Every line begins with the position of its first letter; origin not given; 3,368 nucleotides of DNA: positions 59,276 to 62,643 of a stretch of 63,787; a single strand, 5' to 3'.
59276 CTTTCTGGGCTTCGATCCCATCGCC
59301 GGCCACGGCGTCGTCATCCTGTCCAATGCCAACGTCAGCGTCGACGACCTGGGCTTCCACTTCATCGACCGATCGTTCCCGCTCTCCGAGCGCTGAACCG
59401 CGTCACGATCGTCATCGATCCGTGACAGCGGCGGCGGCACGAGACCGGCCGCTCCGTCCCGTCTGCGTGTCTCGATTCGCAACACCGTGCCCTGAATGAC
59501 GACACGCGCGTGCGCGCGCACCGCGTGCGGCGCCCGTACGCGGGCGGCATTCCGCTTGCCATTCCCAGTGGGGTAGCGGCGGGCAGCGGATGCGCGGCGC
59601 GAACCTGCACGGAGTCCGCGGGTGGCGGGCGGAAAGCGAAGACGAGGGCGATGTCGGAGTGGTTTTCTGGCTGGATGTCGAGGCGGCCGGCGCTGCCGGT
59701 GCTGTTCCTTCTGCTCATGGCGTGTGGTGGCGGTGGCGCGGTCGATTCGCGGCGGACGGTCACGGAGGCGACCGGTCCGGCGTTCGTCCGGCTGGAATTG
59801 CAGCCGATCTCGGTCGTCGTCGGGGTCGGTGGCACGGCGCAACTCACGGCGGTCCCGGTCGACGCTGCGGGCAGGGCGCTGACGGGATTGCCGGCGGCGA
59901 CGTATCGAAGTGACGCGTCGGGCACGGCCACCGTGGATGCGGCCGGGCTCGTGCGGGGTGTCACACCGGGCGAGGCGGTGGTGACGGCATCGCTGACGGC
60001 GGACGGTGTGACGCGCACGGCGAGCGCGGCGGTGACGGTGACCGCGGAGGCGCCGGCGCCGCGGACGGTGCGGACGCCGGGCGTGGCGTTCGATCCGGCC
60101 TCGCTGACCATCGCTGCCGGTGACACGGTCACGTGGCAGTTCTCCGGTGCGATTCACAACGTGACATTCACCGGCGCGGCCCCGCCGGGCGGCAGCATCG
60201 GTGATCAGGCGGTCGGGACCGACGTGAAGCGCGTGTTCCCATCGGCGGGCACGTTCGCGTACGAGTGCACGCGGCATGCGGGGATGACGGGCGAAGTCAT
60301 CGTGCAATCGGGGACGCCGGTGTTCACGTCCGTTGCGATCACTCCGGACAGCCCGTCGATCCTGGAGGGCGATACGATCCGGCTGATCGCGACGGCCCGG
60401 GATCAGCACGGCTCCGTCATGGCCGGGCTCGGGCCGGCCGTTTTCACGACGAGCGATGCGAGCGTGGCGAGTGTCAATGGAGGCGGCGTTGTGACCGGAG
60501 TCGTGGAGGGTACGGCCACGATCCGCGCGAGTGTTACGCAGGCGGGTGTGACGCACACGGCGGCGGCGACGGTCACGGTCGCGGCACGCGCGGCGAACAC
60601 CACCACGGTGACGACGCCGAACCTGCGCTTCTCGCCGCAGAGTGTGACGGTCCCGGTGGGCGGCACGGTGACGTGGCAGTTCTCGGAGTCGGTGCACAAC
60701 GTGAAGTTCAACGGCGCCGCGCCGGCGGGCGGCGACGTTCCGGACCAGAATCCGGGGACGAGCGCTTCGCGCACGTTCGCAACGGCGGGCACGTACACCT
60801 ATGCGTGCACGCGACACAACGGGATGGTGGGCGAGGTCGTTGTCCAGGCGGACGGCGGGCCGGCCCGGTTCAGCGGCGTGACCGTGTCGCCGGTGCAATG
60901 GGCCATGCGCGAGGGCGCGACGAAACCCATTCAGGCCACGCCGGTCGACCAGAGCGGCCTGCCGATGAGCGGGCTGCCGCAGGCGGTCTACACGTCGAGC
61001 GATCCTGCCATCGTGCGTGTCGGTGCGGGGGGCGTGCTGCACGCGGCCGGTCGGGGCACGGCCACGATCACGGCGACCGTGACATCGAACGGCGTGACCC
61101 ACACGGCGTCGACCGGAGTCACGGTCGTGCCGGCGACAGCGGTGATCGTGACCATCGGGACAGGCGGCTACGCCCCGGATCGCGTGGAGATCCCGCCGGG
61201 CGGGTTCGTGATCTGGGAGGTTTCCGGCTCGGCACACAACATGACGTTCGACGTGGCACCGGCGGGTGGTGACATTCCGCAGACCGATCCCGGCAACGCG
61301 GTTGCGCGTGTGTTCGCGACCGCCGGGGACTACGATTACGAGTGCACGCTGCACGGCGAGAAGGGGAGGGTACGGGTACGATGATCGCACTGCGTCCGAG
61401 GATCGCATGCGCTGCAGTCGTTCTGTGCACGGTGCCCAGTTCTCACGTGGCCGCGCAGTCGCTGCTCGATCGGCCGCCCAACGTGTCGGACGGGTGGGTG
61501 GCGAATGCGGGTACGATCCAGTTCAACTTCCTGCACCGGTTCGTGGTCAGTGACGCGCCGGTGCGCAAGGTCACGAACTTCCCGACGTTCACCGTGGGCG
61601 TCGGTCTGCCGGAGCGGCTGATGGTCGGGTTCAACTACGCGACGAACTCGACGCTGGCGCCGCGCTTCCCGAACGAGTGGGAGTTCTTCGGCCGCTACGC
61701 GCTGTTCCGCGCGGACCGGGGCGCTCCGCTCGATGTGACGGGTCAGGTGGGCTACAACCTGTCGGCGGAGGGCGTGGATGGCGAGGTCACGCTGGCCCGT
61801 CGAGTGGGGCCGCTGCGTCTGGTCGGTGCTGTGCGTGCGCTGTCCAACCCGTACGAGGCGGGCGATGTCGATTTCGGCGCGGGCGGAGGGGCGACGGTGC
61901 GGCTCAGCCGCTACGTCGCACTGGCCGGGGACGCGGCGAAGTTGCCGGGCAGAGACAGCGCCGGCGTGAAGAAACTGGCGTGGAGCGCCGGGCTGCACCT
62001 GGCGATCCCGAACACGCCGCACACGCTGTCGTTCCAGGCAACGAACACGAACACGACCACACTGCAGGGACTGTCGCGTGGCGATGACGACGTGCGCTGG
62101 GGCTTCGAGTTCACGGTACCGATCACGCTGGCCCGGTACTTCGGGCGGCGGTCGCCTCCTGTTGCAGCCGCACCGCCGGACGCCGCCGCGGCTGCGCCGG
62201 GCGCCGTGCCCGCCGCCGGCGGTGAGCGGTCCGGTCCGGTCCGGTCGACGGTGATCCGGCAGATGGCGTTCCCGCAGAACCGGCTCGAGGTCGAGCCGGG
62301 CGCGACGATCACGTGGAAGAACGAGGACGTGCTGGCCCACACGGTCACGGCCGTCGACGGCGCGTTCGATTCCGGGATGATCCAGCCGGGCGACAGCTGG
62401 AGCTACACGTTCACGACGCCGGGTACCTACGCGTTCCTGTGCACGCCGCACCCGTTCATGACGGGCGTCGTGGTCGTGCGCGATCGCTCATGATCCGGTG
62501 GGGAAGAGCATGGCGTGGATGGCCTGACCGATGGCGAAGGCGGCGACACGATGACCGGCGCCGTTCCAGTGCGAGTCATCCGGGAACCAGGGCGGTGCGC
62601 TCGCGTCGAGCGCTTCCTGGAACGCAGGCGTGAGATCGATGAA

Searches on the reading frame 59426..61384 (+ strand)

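Call 59: search_protein_families(library=padloc, proteins=[window:59426-61384:+], max_evalue=0.00001)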
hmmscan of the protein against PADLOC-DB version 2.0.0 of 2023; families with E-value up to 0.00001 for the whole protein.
window:59426-61384:+ (652 aa): 0 families

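Call 118: search_protein_families(library=pfam, proteins=[window:59426-61384:+], max_evalue=0.00001)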
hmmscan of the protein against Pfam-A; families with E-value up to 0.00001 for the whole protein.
window:59426-61384:+ (652 aa): 3 families
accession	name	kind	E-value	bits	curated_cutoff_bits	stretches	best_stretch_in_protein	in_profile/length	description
PF00127.26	Copper-bind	-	1.2e-23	83.8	21.2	2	393-474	5-99/99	Copper binding proteins, plastocyanin/azurin family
PF02368.24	Big_2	-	2e-13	50.5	22.8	1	300-377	2-73/79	Bacterial Ig-like domain (group 2)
PF13473.12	Cupredoxin_1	-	4.7e-08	33.4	27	0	383-473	13-104/104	Cupredoxin-like domain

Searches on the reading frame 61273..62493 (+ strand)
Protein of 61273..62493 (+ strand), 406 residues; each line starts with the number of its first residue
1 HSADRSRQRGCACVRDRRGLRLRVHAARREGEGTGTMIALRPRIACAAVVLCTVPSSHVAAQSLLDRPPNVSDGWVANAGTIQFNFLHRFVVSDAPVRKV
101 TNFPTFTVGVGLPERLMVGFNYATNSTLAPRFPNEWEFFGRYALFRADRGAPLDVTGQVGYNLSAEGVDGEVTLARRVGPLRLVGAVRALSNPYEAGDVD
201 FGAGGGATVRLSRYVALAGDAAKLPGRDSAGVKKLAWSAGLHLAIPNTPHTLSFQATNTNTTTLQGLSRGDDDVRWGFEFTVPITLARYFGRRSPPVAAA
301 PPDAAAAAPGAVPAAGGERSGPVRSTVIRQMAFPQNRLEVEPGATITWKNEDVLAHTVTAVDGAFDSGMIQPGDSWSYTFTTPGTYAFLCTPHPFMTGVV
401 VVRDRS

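Call 118: search_protein_families(library=pfam, proteins=[window:61273-62493:+], max_evalue=0.00001)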
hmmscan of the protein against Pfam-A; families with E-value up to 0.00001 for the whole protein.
window:61273-62493:+ (406 aa): 2 families
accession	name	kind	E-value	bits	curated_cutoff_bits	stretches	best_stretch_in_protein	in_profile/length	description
PF00127.26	Copper-bind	-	1.8e-12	48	21.2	1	329-402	10-98/99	Copper binding proteins, plastocyanin/azurin family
PF13473.12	Cupredoxin_1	-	8e-06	26.3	27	0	326-402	25-104/104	Cupredoxin-like domain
